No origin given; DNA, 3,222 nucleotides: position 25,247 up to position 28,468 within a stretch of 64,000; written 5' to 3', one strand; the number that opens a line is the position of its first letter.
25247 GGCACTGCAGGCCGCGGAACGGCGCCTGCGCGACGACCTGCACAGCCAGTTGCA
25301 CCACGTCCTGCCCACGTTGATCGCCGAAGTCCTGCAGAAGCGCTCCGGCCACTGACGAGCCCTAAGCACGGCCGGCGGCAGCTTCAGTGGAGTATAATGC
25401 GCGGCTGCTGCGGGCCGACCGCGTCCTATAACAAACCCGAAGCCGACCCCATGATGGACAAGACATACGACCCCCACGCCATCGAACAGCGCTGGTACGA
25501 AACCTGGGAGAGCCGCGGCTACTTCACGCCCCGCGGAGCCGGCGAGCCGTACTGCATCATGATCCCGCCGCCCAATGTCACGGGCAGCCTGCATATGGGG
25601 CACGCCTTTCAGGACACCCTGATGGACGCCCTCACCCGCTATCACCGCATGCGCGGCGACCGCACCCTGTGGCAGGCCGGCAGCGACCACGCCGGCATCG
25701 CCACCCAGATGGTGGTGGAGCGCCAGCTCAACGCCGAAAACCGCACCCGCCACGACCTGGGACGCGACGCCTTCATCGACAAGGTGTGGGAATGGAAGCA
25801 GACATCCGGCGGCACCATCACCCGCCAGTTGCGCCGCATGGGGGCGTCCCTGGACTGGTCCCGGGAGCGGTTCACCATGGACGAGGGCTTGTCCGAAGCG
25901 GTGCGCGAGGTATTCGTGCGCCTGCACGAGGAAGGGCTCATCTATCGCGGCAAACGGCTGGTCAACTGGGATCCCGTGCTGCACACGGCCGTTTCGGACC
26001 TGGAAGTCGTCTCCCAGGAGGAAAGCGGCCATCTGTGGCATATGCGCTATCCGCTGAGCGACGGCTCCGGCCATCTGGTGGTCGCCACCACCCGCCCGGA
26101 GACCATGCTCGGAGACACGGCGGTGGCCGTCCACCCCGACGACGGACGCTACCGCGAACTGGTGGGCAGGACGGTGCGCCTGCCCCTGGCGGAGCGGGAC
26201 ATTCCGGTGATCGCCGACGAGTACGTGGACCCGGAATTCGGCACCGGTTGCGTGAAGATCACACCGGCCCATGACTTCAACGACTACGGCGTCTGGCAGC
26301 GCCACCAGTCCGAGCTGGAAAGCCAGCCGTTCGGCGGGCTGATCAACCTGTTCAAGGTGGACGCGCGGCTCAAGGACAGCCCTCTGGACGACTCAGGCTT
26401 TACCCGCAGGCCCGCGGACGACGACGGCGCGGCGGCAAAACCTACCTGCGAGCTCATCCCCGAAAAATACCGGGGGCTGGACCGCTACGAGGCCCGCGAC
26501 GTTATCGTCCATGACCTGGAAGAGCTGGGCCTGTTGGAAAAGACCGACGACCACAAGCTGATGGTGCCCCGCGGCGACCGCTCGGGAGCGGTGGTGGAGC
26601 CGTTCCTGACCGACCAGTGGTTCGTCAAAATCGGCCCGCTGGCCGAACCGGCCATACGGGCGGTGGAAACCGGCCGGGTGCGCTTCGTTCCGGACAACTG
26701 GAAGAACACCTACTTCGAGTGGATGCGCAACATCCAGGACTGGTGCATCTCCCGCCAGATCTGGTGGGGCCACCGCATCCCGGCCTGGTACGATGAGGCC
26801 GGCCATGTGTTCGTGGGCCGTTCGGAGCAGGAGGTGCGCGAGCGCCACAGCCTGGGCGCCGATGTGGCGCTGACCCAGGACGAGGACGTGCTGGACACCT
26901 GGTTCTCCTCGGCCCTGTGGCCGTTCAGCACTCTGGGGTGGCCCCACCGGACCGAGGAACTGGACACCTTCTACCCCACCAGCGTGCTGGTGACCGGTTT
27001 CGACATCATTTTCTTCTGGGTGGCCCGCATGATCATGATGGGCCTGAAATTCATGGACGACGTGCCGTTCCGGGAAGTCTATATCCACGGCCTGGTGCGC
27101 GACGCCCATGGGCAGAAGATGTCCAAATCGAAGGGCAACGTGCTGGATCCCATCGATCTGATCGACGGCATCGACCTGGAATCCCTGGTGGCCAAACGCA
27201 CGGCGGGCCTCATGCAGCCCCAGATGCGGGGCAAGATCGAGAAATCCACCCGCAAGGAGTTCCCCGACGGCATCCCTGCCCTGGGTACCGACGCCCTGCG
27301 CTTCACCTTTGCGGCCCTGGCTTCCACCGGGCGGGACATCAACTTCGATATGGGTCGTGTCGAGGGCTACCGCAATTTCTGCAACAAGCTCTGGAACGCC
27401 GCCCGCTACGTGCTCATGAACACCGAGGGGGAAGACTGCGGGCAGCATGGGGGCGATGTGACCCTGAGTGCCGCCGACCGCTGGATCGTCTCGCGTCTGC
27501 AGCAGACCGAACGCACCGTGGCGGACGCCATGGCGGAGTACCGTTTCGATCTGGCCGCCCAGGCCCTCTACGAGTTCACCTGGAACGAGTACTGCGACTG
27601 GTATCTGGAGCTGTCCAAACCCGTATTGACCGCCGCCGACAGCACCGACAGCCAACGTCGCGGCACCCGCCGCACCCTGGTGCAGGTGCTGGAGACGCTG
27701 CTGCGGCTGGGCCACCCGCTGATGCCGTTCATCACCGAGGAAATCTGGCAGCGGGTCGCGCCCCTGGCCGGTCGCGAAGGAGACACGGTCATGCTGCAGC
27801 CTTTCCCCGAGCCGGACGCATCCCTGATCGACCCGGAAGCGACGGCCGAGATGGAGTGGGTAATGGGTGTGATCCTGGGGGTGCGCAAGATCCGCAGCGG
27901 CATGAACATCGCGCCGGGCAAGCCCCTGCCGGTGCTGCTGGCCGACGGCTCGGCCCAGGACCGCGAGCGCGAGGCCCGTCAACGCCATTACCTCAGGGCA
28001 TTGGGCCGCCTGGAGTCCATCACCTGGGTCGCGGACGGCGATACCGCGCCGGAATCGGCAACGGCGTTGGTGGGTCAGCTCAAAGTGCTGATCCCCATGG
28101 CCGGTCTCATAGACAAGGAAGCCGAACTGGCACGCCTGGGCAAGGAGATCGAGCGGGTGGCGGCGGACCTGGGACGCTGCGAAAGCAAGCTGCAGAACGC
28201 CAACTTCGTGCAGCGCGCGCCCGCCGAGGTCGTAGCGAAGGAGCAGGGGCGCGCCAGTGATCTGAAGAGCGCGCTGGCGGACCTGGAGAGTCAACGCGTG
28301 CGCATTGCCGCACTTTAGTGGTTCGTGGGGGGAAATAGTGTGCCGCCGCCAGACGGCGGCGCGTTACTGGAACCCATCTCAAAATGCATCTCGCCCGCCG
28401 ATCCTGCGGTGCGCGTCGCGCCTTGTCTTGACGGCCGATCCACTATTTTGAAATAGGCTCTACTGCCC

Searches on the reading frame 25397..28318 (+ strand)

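Call 74: search_protein_families(library=pfam, proteins=[window:25397-28318:+], max_evalue=0.00001)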
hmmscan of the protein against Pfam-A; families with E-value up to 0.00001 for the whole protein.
window:25397-28318:+ (973 aa): 5 families
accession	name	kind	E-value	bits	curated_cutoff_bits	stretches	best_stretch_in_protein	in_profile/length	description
PF00133.28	tRNA-synt_1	-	2.7e-149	497.9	22.7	1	33-651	2-414/414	tRNA synthetases class I (I, L, M and V)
PF08264.19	Anticodon_1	-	9.1e-45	152.6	25.1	1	694-847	1-147/148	Anticodon-binding domain of tRNA ligase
PF09334.17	tRNA-synt_1g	-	2.9e-16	59.7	20.1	1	57-193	6-124/391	tRNA synthetases class I (M)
PF10458.14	Val_tRNA-synt_C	-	6.1e-12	46.1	25.9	1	908-968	3-63/66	Valyl tRNA synthetase tRNA binding arm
PF13603.12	tRNA-synt_1_2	-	5.3e-07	29.7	25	0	257-305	86-134/185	Leucyl-tRNA synthetase, editing domain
